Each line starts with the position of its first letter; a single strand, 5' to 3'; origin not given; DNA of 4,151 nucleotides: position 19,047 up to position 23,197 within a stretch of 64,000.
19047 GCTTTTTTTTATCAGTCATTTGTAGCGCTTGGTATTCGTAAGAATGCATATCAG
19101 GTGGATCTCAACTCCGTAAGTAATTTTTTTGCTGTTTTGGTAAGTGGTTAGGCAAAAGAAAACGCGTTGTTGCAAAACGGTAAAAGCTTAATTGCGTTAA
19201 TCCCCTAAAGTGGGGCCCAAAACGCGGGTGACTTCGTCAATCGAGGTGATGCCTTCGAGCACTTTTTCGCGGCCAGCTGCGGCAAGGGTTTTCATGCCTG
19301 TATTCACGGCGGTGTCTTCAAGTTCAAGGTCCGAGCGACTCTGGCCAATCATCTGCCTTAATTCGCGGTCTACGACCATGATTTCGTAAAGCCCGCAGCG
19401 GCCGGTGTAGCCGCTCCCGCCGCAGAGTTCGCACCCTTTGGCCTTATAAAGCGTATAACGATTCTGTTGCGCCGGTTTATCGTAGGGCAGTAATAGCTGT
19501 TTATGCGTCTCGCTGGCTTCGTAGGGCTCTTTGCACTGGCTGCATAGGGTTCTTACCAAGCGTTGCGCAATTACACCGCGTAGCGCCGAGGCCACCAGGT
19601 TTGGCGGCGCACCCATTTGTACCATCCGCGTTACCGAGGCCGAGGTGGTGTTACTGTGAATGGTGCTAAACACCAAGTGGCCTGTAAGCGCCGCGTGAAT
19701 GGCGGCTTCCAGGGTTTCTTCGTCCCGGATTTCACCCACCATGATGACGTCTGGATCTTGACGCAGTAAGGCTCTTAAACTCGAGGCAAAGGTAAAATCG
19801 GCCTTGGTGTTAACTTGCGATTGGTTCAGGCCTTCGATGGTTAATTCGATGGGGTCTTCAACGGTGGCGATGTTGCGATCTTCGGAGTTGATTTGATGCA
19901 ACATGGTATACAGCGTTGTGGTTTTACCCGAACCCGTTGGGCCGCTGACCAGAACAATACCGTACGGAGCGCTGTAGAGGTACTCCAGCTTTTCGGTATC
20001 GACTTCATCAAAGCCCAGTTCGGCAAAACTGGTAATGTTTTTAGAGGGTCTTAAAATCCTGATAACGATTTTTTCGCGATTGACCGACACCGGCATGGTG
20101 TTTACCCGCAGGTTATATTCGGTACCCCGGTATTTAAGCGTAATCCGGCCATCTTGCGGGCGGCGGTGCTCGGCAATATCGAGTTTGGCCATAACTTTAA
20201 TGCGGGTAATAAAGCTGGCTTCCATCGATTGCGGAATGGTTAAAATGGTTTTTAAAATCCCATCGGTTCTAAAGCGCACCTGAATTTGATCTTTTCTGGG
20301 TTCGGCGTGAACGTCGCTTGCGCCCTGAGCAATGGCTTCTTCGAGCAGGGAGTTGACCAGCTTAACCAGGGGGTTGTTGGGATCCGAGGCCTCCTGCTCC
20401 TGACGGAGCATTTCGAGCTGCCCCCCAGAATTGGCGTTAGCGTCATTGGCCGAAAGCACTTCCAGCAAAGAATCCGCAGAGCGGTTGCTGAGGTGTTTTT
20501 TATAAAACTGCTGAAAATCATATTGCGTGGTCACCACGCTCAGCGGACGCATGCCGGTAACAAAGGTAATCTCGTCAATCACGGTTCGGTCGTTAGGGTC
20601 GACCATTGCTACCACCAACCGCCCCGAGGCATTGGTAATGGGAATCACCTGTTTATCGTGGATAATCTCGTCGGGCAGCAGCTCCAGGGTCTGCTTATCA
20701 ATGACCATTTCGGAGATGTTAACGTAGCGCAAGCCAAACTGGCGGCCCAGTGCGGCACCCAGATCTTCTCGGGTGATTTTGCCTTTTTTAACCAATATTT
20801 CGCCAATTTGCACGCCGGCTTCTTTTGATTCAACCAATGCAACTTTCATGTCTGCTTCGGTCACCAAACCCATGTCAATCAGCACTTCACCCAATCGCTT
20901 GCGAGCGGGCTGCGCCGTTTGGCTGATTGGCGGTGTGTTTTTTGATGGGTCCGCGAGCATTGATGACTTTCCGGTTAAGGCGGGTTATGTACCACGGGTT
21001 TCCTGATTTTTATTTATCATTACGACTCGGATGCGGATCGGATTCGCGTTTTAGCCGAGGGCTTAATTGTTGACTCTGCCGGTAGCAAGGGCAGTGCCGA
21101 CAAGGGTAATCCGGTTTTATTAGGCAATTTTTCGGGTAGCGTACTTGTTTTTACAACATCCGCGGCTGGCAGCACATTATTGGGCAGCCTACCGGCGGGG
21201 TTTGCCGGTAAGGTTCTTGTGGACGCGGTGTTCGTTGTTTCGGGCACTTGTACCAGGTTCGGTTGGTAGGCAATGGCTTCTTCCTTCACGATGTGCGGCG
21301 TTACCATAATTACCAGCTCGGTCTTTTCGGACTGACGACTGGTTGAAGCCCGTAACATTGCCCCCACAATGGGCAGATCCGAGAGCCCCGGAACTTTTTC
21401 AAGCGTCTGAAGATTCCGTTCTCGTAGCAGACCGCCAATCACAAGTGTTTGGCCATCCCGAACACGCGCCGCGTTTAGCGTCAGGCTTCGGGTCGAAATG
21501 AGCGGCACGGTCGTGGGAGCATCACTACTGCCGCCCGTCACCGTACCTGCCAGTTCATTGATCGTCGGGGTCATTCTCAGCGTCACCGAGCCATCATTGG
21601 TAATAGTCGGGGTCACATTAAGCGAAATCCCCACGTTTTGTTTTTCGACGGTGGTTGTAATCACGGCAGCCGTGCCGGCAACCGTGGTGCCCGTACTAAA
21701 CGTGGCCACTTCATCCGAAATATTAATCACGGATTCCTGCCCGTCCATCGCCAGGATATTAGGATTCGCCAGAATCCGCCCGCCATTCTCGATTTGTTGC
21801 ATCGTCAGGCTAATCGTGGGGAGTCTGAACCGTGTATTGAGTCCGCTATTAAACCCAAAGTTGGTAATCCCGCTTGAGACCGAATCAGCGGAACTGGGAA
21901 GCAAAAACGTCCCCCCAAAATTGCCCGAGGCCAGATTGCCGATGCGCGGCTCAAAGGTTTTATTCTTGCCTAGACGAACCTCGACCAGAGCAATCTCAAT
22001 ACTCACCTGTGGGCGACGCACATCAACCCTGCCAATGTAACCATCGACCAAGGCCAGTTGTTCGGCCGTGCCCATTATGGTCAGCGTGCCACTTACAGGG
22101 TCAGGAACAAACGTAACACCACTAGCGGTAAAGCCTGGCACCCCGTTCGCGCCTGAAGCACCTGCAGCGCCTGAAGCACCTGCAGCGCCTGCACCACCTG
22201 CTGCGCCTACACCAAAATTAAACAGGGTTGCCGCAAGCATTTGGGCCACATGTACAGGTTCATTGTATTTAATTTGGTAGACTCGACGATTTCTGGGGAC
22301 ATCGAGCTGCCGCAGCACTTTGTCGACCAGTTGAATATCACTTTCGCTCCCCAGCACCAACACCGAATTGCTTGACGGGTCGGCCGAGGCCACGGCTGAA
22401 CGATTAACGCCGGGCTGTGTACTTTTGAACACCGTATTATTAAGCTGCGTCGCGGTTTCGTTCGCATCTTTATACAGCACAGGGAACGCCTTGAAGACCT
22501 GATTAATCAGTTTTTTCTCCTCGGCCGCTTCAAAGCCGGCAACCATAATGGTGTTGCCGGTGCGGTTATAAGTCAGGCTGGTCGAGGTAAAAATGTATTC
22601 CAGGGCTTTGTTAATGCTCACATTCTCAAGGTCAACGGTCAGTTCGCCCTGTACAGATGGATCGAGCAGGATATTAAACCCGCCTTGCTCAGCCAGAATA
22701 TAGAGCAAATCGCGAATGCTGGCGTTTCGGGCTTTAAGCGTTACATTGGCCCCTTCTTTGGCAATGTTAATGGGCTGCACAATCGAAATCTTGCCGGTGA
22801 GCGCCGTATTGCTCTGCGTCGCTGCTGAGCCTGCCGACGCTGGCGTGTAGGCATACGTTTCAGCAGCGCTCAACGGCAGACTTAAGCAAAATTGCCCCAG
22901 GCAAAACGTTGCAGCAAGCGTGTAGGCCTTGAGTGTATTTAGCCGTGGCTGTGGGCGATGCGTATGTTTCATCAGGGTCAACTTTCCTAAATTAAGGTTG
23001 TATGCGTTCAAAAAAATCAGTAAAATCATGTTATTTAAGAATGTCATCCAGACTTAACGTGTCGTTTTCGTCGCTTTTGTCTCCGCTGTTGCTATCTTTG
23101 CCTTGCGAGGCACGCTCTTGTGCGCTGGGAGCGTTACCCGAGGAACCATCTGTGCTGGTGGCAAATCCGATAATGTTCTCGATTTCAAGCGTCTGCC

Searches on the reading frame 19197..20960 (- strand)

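Call 15: search_protein_families(library=pfam, proteins=[window:19197-20960:-], max_evalue=0.0001)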
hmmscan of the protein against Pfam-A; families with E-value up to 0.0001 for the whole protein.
window:19197-20960:- (587 aa): 3 families
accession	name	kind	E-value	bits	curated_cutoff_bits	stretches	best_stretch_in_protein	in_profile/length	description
PF00437.27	T2SSE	-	6.9e-134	446.6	24.9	1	195-579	5-370/370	Type II/IV secretion system protein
PF05157.20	MshEN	-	3.3e-16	59.5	23.1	1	75-160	1-87/90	MshEN domain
PF25199.1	nSTAND_NTPase5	-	2.8e-05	24.4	34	1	331-377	39-86/145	Novel STAND NTPase 5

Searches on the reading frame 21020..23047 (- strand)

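Call 15: search_protein_families(library=pfam, proteins=[window:21020-23047:-], max_evalue=0.0001)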
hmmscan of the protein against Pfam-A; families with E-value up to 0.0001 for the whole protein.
window:21020-23047:- (675 aa): 3 families
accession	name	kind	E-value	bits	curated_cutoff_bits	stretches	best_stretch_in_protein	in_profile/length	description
PF00263.26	Secretin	-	2.6e-40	138.2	27.5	1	420-588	5-169/169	Bacterial type II and III secretion system protein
PF03958.22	Secretin_N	-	2.4e-17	63.4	28.2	2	187-253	3-68/69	Bacterial type II/III secretion system short domain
PF07660.19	STN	-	8.6e-09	35.5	28.4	1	124-169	1-49/52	Secretin and TonB N terminus short domain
